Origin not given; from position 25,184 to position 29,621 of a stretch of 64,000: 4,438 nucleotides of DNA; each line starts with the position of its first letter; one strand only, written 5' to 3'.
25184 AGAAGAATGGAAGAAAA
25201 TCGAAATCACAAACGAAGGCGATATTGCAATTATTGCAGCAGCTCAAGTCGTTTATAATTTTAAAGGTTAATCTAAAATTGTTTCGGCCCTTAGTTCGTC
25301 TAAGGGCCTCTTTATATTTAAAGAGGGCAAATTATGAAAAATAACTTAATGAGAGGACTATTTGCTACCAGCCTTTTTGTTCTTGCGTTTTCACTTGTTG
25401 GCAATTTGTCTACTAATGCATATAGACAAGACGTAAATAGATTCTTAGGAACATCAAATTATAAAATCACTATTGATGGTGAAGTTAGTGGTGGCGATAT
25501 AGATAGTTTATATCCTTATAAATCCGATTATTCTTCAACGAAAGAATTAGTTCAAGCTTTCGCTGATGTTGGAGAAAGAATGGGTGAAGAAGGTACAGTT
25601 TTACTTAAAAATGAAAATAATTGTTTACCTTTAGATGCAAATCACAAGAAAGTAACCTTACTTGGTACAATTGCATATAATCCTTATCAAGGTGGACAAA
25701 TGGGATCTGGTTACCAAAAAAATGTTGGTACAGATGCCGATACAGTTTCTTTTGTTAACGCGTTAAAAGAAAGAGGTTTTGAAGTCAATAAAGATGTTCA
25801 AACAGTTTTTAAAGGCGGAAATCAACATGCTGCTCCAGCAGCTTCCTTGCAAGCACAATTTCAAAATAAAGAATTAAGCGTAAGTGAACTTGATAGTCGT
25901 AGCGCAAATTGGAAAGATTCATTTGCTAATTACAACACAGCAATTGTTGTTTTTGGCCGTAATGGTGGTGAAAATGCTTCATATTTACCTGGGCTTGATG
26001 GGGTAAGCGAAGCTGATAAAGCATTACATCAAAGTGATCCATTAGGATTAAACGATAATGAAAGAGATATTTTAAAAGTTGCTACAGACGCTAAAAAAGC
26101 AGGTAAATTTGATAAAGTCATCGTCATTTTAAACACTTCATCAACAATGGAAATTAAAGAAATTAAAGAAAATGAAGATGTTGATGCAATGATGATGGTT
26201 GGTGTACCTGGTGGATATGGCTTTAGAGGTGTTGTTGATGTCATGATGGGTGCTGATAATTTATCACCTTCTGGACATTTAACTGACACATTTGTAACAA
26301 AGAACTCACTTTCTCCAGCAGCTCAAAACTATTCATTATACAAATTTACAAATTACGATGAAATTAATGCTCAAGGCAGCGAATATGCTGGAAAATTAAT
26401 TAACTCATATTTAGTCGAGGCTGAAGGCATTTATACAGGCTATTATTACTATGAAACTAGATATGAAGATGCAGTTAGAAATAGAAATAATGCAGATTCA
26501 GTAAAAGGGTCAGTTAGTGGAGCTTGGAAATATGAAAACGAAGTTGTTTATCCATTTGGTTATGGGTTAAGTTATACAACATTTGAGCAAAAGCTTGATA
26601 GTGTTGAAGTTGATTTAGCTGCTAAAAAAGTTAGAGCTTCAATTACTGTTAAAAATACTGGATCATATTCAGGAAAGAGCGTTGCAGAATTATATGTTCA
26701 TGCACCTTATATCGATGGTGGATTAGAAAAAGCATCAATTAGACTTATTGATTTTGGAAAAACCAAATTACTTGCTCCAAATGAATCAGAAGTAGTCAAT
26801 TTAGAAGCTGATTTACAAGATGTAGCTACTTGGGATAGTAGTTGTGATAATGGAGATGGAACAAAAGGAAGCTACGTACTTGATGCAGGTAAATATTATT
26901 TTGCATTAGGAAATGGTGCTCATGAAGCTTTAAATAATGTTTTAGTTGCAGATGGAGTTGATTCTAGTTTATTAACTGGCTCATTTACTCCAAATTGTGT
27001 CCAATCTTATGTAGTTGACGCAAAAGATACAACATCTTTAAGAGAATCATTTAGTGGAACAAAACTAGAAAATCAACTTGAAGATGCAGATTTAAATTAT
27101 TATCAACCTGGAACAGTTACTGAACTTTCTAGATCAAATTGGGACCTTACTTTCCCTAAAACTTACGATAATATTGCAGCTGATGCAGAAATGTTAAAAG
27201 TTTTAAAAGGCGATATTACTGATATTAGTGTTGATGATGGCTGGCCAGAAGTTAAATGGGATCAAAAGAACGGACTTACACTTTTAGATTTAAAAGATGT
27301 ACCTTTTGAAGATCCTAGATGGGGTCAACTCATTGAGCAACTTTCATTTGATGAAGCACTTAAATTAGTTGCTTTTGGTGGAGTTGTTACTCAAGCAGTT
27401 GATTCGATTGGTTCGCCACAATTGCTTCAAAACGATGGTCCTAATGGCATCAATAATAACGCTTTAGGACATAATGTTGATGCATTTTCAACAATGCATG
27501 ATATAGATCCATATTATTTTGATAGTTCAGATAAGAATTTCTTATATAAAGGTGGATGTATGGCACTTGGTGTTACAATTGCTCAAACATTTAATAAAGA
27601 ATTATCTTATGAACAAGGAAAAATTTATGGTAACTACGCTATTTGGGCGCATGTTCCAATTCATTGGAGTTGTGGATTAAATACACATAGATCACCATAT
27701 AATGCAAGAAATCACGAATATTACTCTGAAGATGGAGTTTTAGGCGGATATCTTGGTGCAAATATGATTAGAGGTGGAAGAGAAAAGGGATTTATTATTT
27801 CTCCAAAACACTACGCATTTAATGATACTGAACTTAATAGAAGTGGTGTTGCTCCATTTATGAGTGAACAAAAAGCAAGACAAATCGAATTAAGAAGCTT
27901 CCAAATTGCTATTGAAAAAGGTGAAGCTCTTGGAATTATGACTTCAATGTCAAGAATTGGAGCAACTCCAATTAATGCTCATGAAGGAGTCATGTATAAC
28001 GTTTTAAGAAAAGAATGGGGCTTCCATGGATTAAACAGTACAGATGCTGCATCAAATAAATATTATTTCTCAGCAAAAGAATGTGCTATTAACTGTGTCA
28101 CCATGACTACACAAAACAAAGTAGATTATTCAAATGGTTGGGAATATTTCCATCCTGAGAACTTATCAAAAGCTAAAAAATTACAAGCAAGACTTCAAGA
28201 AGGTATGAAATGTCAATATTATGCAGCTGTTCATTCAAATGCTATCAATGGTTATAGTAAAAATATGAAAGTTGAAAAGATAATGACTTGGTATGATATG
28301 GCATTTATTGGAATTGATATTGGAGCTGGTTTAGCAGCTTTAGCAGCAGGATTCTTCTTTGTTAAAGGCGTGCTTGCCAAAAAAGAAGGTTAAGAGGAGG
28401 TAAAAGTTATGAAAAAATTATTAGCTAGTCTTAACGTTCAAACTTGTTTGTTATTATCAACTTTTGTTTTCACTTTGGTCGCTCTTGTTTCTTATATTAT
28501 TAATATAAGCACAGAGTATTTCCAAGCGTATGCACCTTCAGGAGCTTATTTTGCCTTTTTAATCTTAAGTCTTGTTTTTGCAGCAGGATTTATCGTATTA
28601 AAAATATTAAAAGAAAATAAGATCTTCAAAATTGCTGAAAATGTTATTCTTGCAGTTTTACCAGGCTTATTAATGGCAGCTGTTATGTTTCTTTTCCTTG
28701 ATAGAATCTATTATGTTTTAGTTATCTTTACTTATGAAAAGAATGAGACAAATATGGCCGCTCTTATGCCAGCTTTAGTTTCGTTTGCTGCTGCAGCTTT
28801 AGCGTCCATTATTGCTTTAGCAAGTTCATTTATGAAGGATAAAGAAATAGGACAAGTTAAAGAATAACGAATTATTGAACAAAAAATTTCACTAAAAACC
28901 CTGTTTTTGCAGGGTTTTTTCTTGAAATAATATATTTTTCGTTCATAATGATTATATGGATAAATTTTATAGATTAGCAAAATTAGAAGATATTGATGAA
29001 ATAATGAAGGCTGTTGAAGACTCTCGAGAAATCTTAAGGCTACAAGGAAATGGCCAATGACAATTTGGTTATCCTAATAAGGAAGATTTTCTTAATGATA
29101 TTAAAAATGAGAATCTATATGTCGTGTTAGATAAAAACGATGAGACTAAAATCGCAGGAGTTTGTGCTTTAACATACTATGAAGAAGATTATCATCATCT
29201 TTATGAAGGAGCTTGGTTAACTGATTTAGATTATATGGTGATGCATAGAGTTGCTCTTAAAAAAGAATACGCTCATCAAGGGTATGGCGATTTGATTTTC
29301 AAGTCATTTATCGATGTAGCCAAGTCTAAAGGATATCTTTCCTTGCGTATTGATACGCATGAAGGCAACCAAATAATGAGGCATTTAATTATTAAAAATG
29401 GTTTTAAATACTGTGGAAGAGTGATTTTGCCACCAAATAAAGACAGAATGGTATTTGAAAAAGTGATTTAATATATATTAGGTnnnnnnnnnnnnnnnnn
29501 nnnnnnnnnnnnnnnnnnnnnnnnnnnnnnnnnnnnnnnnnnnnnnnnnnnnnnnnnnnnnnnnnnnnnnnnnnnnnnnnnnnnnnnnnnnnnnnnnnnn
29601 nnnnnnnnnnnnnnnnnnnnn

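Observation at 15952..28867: Duplicated surface-glycosidase cassette, each divergently paired with a LytTR regulator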

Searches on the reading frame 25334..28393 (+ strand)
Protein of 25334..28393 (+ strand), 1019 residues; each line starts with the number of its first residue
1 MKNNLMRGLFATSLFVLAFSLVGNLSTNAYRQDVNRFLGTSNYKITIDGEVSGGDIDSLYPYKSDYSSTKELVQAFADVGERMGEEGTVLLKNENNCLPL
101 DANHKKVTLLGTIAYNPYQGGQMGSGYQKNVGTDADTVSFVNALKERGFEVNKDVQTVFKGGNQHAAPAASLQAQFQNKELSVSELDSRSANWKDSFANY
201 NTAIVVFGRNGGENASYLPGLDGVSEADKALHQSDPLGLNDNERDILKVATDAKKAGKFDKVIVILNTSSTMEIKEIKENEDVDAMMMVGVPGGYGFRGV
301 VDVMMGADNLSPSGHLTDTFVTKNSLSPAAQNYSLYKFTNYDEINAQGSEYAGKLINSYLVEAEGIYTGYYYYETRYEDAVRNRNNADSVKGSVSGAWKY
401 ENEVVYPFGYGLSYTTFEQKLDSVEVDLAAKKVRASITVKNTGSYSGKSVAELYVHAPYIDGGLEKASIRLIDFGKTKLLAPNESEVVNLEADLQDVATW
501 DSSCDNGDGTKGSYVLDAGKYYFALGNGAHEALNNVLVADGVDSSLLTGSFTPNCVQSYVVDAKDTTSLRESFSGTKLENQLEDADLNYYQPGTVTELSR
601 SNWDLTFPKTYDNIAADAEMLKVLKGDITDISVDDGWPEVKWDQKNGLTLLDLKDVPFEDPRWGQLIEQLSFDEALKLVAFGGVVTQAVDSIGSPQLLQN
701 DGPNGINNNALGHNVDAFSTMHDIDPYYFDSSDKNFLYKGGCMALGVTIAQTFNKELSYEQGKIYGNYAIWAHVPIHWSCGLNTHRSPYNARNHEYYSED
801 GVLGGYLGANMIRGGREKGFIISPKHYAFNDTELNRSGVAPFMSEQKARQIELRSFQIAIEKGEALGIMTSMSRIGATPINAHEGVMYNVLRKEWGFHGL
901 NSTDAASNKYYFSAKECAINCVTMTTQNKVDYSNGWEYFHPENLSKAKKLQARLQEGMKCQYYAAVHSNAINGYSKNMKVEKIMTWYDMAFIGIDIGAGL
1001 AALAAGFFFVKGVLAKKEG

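Call 3: search_protein_families(library=pfam, proteins=[window:25334-28393:+], max_evalue=0.01)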
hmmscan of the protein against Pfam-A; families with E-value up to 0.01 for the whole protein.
window:25334-28393:+ (1019 aa): 3 families
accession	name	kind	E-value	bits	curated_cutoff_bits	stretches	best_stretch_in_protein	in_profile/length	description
PF01915.27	Glyco_hydro_3_C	-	1.5e-21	77.8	31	1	88-414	1-200/200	Glycosyl hydrolase family 3 C-terminal domain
PF00933.27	Glyco_hydro_3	-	2e-16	60.8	27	1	748-911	90-258/316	Glycosyl hydrolase family 3 N terminal domain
PF14310.12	Fn3-like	-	2.1e-07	31.4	25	1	450-527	2-69/71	Fibronectin type III-like domain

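Call 4: search_protein_families(library=ncbifam, proteins=[window:25334-28393:+], max_evalue=0.01)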
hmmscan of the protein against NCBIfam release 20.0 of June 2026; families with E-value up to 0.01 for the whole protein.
window:25334-28393:+ (1019 aa): 7 families
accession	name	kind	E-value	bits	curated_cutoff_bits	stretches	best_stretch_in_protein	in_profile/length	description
NF041610.1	alph_arabinopyran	equivalog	2.1e-48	165.1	1300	3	742-906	60-224/738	exo-alpha-(1->6)-L-arabinopyranosidase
NF052330.1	BetGlucosiCelf0468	equivalog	1.4e-34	119.4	1300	2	748-909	62-227/817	beta-d-glucosidase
NF041776.1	xylosidase_Xyl3A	equivalog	1.1e-32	112.9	1250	4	400-519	715-833/846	xylan 1,4-beta-xylosidase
NF011678.0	PRK15098.1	equivalog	1.4e-28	99.8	666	3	395-504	629-737/765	beta-glucosidase BglX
NF052329.1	XyloArabinsidase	equivalog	9.6e-25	86.8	1050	2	400-493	600-691/750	beta-xylosidase/alpha-l-arabinosidase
NF052331.1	Bet13-16Glucosase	equivalog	9.7e-17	60.4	1330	2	748-904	101-263/750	exo-beta-d-1,3/1,6-glucosidase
NF041579.1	betaxyl_Flavo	equivalog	9.8e-16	57.1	1350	2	392-500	574-682/716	beta-xylosidase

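Call 62: find_related_loci(query=window:25334-28393:+, collection=metagenome_contigs, flank=6000)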
Query window:25334-28393:+ (1019 aa) in metagenome_contigs; peptide patterns used: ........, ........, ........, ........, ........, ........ (x = any residue, [..] = any of these).
14 stretches matched a pattern, but none encodes a relative of the query by tblastn (E <= 1e-3).

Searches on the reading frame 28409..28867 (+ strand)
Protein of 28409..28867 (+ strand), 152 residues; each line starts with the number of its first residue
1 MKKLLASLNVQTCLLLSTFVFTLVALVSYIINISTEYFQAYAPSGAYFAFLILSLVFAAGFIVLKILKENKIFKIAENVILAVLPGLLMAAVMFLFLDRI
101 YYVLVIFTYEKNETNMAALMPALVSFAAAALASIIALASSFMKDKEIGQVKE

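Call 3: search_protein_families(library=pfam, proteins=[window:28409-28867:+], max_evalue=0.01)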
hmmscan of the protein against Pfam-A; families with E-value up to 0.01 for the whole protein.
window:28409-28867:+ (152 aa): 0 families

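Call 4: search_protein_families(library=ncbifam, proteins=[window:28409-28867:+], max_evalue=0.01)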
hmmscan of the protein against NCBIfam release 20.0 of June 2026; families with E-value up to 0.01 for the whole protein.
window:28409-28867:+ (152 aa): 0 families

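Call 55: predict_structure(alignment_id=A4)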
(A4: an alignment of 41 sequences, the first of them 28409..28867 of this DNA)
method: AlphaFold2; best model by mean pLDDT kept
length: 152 residues; sequences in the alignment: 41
mean_pLDDT: 88.2   pTM: 0.84
mean pLDDT of the five models: 88.2, 87.3, 86.8, 85.7, 85.6
residues with pLDDT >= 90: 99; 70-90: 35; 50-70: 16; < 50: 2
segments of 3 or more residues with pLDDT < 50: none
pLDDT, mean of each block of 10 residues (from residue 1): 71 93 98 92 92 96 78 82 96 93 91 92 96 95 67 43
secondary structure, 60 per line:
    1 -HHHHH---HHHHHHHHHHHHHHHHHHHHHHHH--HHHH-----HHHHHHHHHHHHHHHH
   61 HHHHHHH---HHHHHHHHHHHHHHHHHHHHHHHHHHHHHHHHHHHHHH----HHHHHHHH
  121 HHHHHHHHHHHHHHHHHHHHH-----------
elements in order: H2-6 H10-33 H36-39 H45-67 H71-108 H113-141

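Call 57: fold_search(model_id=the predicted structure, library=pdb)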
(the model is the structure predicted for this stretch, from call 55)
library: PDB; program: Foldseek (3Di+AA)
matches with E <= 10: 853; with E <= 0.001: 0
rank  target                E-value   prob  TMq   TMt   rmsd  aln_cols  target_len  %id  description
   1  7sk9_A                8.1e-02  0.92  0.33  0.23   8.8       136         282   14  Cryo-EM structure of human ACKR3 in complex with a small molecule partial agonist CCX662, and an intracellular Fab (released 2022-07-27)
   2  8a6m_MODEL_1_A        8.5e-02  0.99  0.46  0.45   6.2       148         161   19  Phosphatidylserine-dependent synaptic vesicle membrane sculpting by synaptogyrin (released 2023-05-24)
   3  7sk5_A                1.1e-01  0.85  0.33  0.21   8.9       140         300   14  Cryo-EM structure of ACKR3 in complex with CXCL12 and an intracellular Fab (released 2022-07-27)
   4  7sk3_A                1.3e-01  0.82  0.32  0.21   9.0       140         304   14  Cryo-EM structure of ACKR3 in complex with CXCL12, an intracellular Fab, and an extracellular Fab (released 2022-07-27)
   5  7sk8_A                1.3e-01  0.82  0.32  0.20   9.0       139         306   14  Cryo-EM structure of human ACKR3 in complex with CXCL12, a small molecule partial agonist CCX662, an extracellular Fab (released 2022-07-27)
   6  7sk4_A                1.5e-01  0.77  0.34  0.21   9.1       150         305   13  Cryo-EM structure of ACKR3 in complex with chemokine N-terminal mutant CXCL12_LRHQ, an intracellular Fab, and an extra (released 2022-07-27)
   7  8zsj_R                1.8e-01  0.77  0.32  0.21   8.9       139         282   14  Cryo-EM structure of the apo hTAAR1-Gs complex (released 2024-07-24)
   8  6me4                  1.8e-01  0.75  0.35  0.15  10.0       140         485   13  XFEL crystal structure of human melatonin receptor MT1 in complex with 2-iodomelatonin (released 2019-04-24)
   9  4p79                  1.9e-01  0.99  0.53  0.47   6.0       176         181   11  Crystal structure of mouse claudin-15 (released 2014-04-30)
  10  8zss_R                1.9e-01  0.80  0.34  0.22   8.9       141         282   12  Cryo-EM structure of the RO5263397-bound hTAAR1-Gs complex (released 2024-07-24)
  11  8wc7_R                2.1e-01  0.69  0.32  0.22   9.1       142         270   13  Cryo-EM structure of the ZH8667-bound mTAAR1-Gs complex (released 2023-12-27)
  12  7vuy_R                2.1e-01  0.51  0.28  0.20  10.2       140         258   11  Cryo-EM structure of pseudoallergen receptor MRGPRX2 complex with PAMP-12. state1 (released 2021-12-01)
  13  8w89_R                2.2e-01  0.66  0.31  0.21   9.6       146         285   14  Cryo-EM structure of the PEA-bound TAAR1-Gs complex (released 2023-11-22)
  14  5vju                  2.3e-01  0.92  0.47  0.38  10.1       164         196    9  De Novo Photosynthetic Reaction Center Protein Variant Equipped with His-Tyr H-bond, Heme B, and Cd(II) ions (released 2018-04-25)
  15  8d9p                  2.4e-01  0.89  0.47  0.38  10.3       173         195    9  De Novo Photosynthetic Reaction Center Protein Equipped with Heme B and Mn(II) cations (released 2022-09-28)
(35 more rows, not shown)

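Call 63: find_related_loci(query=A4, collection=metagenome_contigs, flank=8000)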
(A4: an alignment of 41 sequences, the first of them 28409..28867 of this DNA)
Query A4 (152 aa) in metagenome_contigs; peptide patterns used: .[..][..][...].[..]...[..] (x = any residue, [..] = any of these).
152 stretches matched a pattern; 118 encode a relative of the query (tblastn E <= 1e-3); the best 80 are kept; 80 distinct loci.
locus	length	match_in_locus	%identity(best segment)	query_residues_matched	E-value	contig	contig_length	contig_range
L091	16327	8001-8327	34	29-141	2e-10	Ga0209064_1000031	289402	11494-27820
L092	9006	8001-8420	25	2-143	2e-10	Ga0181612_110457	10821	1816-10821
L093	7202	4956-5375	25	2-143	2e-10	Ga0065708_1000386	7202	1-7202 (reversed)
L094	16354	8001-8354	32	18-141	3e-9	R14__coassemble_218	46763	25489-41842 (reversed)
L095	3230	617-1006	31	20-152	5e-9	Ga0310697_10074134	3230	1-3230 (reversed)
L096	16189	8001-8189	44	80-141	3e-8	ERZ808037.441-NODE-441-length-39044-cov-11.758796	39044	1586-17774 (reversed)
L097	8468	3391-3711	31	12-125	9e-8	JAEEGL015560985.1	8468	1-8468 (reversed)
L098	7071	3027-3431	30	18-146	4e-7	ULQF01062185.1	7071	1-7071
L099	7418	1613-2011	31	18-143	6e-7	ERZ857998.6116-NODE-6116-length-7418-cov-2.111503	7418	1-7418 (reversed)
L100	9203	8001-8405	30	18-146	7e-7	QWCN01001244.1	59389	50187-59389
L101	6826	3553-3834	29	25-123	8e-7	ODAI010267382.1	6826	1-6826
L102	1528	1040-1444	30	18-146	6e-7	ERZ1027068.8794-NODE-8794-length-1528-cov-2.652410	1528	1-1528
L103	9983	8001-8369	32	18-143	2e-6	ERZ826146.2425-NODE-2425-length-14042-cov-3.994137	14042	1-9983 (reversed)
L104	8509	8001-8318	32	14-123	1e-6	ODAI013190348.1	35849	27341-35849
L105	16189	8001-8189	41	80-141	1e-6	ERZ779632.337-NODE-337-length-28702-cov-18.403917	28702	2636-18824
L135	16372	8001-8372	28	18-143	5e-6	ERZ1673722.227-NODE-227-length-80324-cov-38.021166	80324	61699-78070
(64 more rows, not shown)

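Call 67: search_protein_families(library=pfam, proteins=[L135:275-2239:+, L135:2241-4640:+, L135:4875-7940:+, L135:8392-9861:+, L135:9997-11805:+, L135:11802-13160:+, L135:13163-14473:+, L135:14606-16057:+], max_evalue=0.001)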
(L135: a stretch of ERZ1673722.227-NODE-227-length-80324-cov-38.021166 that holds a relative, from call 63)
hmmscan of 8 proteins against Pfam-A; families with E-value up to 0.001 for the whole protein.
L135:275-2239:+ (654 aa): 5 families
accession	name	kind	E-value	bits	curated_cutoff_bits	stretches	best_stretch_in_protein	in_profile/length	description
PF17389.8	Bac_rhamnosid6H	-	3.3e-23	83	24.5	1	250-576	4-337/339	Bacterial alpha-L-rhamnosidase 6 hairpin glycosidase domain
PF21209.4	Bac_rhamnosid-like_N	-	2.7e-10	40.5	27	1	45-204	1-176/209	Alpha-rhamnosidase-like, bacteroidetes, N-terminal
PF01204.24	Trehalase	-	2.5e-06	27.1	21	1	411-490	318-401/512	Trehalase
PF06202.20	GDE_C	-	4.2e-06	26.4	21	1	330-488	79-256/367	Amylo-alpha-1,6-glucosidase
PF22422.2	MGH1-like_GH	-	8.8e-05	22.7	27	1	410-492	183-269/356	Mannosylglycerate hydrolase MGH1-like glycoside hydrolase domain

L135:2241-4640:+ (799 aa): 6 families
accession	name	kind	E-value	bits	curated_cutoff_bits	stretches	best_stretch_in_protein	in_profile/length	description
PF02836.23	Glyco_hydro_2_C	-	1.9e-26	93.3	21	1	249-448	6-211/302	Glycosyl hydrolases family 2, TIM barrel domain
PF16355.11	DUF4982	-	5.5e-17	61.9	23.9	1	625-681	1-60/61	Domain of unknown function (DUF4982)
PF02837.24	Glyco_hydro_2_N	-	5.1e-13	49.7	28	1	55-145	68-167/169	Glycosyl hydrolases family 2, sugar binding domain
PF18565.7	Glyco_hydro2_C5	-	1.1e-10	41.7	32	1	697-785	3-95/103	Glycoside hydrolase family 2 C-terminal domain 5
PF00703.27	Glyco_hydro_2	-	4.3e-10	40.8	23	1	160-241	26-109/109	Glycosyl hydrolases family 2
PF22666.2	Glyco_hydro_2_N2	-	3.1e-05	24.5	27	1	45-123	41-119/167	Glycosyl hydrolase 2 galactose-binding domain-like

L135:4875-7940:+ (1021 aa): 3 families
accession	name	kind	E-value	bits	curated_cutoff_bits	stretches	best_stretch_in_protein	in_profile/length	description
PF01915.27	Glyco_hydro_3_C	-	2e-23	83.9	31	1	85-415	1-200/200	Glycosyl hydrolase family 3 C-terminal domain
PF14310.12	Fn3-like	-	8.3e-13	48.7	25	1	450-532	1-69/71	Fibronectin type III-like domain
PF00933.27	Glyco_hydro_3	-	8.1e-12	45.6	27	1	744-905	87-253/316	Glycosyl hydrolase family 3 N terminal domain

L135:8392-9861:+ (489 aa): 2 families
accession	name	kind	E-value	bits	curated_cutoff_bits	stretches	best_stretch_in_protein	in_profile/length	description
PF13347.12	MFS_2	-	2.1e-60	204.9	27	1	31-472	1-426/427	MFS/sugar transport protein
PF07690.21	MFS_1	-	2.8e-14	53.2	33.4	2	33-272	2-220/347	Major Facilitator Superfamily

L135:9997-11805:+ (602 aa): 2 families
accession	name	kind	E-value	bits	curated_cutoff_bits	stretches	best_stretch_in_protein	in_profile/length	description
PF13306.12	LRR_5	-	5.8e-11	42.8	27.7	1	233-297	22-87/127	BspA type Leucine rich repeat region (6 copies)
PF09479.16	Flg_new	-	6e-06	26.7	27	1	114-191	1-65/65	Listeria-Bacteroides repeat domain (List_Bact_rpt)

L135:11802-13160:+ (452 aa): 2 families
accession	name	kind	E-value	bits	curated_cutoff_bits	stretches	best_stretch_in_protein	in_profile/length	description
PF03062.24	MBOAT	-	5.8e-28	98.6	27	1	121-323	80-302/337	MBOAT, membrane-bound O-acyltransferase family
PF13813.11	MBOAT_2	-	2.7e-07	31.2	25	1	237-297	4-66/85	Membrane bound O-acyl transferase family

L135:13163-14473:+ (436 aa): 1 family
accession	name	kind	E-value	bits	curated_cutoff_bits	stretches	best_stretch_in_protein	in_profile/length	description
PF13306.12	LRR_5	-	3e-05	24.4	27.7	1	355-384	14-43/127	BspA type Leucine rich repeat region (6 copies)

L135:14606-16057:+ (483 aa): 1 family
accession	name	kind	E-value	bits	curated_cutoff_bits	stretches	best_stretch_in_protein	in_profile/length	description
PF04616.20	Glyco_hydro_43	-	2e-19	70.5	32.2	1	24-327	17-288/288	Glycosyl hydrolases family 43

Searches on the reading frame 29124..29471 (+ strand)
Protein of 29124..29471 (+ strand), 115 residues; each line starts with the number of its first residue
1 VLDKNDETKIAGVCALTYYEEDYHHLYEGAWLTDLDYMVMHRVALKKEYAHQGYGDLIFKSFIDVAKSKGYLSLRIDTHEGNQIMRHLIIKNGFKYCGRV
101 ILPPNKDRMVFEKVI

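Call 68: search_protein_families(library=pfam, proteins=[window:29124-29471:+], max_evalue=0.001)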
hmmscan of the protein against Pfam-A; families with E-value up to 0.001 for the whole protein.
window:29124-29471:+ (115 aa): 3 families
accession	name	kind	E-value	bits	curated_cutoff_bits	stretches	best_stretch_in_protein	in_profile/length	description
PF00583.31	Acetyltransf_1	-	1.7e-06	28.8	20.7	1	6-94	40-116/116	Acetyltransferase (GNAT) family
PF13302.13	Acetyltransf_3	-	0.00028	22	25.4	1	7-95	62-138/138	Acetyltransferase (GNAT) domain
PF13508.13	Acetyltransf_7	-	0.00033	21.4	27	1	7-95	11-83/84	Acetyltransferase (GNAT) domain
